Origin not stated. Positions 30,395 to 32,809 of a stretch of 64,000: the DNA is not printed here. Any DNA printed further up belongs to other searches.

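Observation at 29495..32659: WYL-domain regulator co-transcribed downstream of a tandem two-ring-type AAA+ ATPase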

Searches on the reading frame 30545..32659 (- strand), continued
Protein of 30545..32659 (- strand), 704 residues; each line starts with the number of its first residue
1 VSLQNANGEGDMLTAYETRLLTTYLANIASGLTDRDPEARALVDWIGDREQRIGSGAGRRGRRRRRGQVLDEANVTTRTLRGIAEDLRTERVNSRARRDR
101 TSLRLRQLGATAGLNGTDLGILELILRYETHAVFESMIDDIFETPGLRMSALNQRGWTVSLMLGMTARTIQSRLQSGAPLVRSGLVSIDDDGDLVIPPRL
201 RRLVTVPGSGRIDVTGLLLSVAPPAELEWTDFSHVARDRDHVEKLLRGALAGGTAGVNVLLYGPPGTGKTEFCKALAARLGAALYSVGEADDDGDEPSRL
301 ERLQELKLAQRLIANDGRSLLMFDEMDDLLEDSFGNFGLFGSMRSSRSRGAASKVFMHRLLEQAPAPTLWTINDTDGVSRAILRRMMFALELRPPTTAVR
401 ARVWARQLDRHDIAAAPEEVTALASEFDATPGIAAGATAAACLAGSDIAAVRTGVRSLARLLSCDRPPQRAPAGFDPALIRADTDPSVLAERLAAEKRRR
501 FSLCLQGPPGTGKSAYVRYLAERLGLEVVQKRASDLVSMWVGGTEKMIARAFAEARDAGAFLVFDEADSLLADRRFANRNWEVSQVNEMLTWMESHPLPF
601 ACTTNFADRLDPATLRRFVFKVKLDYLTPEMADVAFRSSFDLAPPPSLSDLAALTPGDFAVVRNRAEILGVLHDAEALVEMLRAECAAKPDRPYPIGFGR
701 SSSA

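Call 71: search_dna_similar(query=window:30545-32626:-, collection=plasmids, mode=protein, max_evalue=1e-20, max_rows=25)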
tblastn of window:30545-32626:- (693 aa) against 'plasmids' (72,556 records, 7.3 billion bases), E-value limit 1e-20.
Records with a match: 22; places in all: 23; records where one place covers at least 80% of the query: 5.
Best place of each record, by identity: <60% 22.
By first word of the organism name: Ralstonia 3; Variovorax 3; Azospirillum 1; Paracoccus 1; Fuscovulum 1; Leisingera 1; Sphingobium 1; Croceicoccus 1; Novosphingobium 1; Candidatus 1; and 8 more.
By predicted mobility (MOB-suite, as given by PLSDB): non-mobilizable 17; mobilizable 3; conjugative 2.
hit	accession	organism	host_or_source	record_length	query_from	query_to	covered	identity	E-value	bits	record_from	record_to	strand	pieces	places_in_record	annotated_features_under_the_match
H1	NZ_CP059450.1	Azospirillum brasilense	Prokaryotes,soil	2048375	139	687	79%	50.4%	2e-122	409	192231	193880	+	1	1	none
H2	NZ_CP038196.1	Paracoccus versutus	single cell,soil adjacent to the roots ...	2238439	101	687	85%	43.7%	2e-92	322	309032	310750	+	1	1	none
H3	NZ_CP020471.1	Fuscovulum blasticum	cell culture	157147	98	689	85%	42.5%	5e-101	347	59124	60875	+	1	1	AAA family ATPase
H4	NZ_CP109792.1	Leisingera thetidis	-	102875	98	689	85%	40.5%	8e-97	335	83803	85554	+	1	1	AAA family ATPase | hypothetical protein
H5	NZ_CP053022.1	Sphingobium yanoikuyae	whole organism,River sediment ...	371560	99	678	84%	34.5%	4e-59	224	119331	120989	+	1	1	ATP-binding protein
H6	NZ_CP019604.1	Croceicoccus marinus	-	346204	123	687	82%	35.2%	1e-62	234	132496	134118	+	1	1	AAA family ATPase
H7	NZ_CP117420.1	Novosphingobium humi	Single cell,Soil from military shooting ...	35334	148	678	77%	37.1%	6e-76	273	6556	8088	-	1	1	ATP-binding protein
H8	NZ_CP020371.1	Candidatus Thiodictyon syntrophicum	meromictic lake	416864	148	655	73%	37.1%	9e-50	196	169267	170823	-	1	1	AAA family ATPase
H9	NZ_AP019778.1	Methylomonas koyamae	-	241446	257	687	62%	37.0%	8e-51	199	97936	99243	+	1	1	ATP-binding protein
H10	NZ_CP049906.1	Diaphorobacter sp. HDW4B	single bacterial strain,Hydrophilus ...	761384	260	687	62%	36.4%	2e-46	185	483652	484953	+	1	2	ATP-binding protein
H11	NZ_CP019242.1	Rhodoferax antarcticus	Whole organism,environment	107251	256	651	57%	36.0%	8e-46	184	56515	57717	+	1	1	ATP-binding protein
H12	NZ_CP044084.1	Pseudomonas luteola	Homo sapiens,clinical isolate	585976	257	687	62%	31.9%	3e-31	139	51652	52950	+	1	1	ATP-binding protein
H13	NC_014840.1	Pantoea sp. At-9b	-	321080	257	687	62%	31.5%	1e-34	149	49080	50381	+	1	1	ATP-binding protein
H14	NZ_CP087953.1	Desulfosarcina sp. BuS5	-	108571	246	654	59%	32.0%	2e-40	167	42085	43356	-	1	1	AAA family ATPase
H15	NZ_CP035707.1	Sphaerotilus sulfidivorans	cell culture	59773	343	687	50%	35.7%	8e-35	150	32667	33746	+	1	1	ATP-binding protein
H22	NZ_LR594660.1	Variovorax sp. PBL-H6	linuron-contaminated soil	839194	491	678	27%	40.3%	2e-25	120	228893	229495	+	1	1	AAA family ATPase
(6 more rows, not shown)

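Call 72: search_dna_similar(query=window:30545-32626:-, collection=phages, mode=protein, max_evalue=1e-20, max_rows=15)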
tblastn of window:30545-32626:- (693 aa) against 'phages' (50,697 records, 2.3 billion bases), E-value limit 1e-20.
Records with a match: 1; places in all: 1; records where one place covers at least 80% of the query: 0.
Best place of each record, by identity: <60% 1.
By first word of the organism name: Bacteriophage 1.
By host as written in the record: - 1.
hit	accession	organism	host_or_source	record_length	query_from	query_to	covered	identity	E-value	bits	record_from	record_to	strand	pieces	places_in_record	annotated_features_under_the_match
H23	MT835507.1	Bacteriophage sp.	human fecal samples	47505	343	687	50%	33.7%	2e-29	131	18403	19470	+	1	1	record has no annotation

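Call 73: get_annotated_region(hit=H3, flank=5000)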
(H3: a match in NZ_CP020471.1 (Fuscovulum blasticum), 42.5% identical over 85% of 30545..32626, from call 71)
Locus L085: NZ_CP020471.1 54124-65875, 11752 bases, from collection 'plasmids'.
description: Fuscovulum blasticum strain 28/5 plasmid pRsa, complete sequence
organism: Fuscovulum blasticum (NCBI taxid 1075)
taxonomy: Bacteria; Pseudomonadota; Alphaproteobacteria; Rhodobacterales; Paracoccaceae; Fuscovulum; Fuscovulum blasticum
host: -; source: cell culture; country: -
typing (MOB-suite, as given by PLSDB): non-mobilizable
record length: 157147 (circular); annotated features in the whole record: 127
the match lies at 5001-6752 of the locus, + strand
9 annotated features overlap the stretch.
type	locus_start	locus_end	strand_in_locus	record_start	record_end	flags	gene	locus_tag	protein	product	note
CDS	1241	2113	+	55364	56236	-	-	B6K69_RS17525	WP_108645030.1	UDP-2,3-diacylglucosamine diphosphatase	GO:0009245 - lipid A biosynthetic process [Evidence IEA]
CDS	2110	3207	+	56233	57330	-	-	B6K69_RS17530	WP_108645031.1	ceramide glucosyltransferase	-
CDS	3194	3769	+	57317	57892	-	-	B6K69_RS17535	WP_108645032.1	VTT domain-containing protein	-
CDS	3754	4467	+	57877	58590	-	-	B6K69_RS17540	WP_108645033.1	glycosyltransferase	-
CDS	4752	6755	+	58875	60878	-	-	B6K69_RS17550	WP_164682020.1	AAA family ATPase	-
CDS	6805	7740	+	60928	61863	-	-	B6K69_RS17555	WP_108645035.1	WYL domain-containing protein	-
CDS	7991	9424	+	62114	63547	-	-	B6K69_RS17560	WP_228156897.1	ADP-ribosylglycohydrolase family protein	-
CDS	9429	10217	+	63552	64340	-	-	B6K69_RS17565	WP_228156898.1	HEPN domain-containing protein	-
CDS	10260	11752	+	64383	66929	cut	-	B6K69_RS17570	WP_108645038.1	PD-(D/E)XK nuclease family protein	-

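Call 74: get_annotated_region(hit=H4, flank=5000)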
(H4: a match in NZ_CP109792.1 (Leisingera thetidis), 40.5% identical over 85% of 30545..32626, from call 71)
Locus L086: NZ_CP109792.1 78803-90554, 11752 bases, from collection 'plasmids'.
description: Leisingera thetidis strain BMJM1 plasmid pBMJM1_5, complete sequence
organism: Leisingera thetidis (NCBI taxid 2930199)
taxonomy: Bacteria; Pseudomonadota; Alphaproteobacteria; Rhodobacterales; Roseobacteraceae; Leisingera; Leisingera thetidis
host: -; source: -; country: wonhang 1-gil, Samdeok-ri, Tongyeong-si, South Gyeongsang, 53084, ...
typing (MOB-suite, as given by PLSDB): conjugative; replicon rep_cluster_231; relaxase MOBP; mating-pair formation MPF_T
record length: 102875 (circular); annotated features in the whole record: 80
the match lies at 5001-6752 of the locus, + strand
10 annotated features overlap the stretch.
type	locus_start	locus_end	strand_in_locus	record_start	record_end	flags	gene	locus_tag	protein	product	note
CDS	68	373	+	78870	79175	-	-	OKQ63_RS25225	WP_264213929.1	transposase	GO:0006313 - DNA transposition [Evidence IEA]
CDS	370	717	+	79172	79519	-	tnpB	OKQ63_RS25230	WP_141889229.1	IS66 family insertion sequence element accessory protein TnpB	-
CDS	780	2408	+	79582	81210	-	-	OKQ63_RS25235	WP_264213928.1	IS66 family transposase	-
CDS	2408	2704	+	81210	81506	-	-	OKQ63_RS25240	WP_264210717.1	hypothetical protein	-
CDS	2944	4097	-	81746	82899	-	-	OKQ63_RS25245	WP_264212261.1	IS3 family transposase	-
CDS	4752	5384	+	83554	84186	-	-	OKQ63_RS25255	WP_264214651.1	hypothetical protein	-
CDS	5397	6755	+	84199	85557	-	-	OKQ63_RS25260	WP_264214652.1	AAA family ATPase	-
CDS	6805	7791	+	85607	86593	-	-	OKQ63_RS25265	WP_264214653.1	WYL domain-containing protein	-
CDS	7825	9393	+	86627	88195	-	-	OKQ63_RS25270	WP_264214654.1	ADP-ribosylglycohydrolase family protein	-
CDS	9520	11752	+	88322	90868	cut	-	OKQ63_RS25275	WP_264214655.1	PD-(D/E)XK nuclease family protein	-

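Call 75: get_annotated_region(hit=H1, flank=5000)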
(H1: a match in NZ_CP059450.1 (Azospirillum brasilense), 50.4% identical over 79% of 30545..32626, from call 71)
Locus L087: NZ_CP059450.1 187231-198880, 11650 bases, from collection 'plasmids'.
description: Azospirillum brasilense strain 2020WEIHUA_K plasmid unnamed1, complete sequence
organism: Azospirillum brasilense (NCBI taxid 192)
taxonomy: Bacteria; Pseudomonadota; Alphaproteobacteria; Rhodospirillales; Azospirillaceae; Azospirillum; Azospirillum brasilense
host: -; source: Prokaryotes,soil; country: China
typing (MOB-suite, as given by PLSDB): mobilizable; replicon rep_cluster_622; relaxase MOBP
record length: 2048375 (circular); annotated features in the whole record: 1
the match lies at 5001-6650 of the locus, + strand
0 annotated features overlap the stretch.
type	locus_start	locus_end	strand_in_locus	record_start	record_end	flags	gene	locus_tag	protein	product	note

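Call 80: search_protein_families(library=pfam, proteins=[L075:9178-9813:+], max_evalue=0.0001)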
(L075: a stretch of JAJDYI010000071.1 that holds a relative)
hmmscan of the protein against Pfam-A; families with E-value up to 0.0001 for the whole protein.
L075:9178-9813:+ (211 aa): 0 families
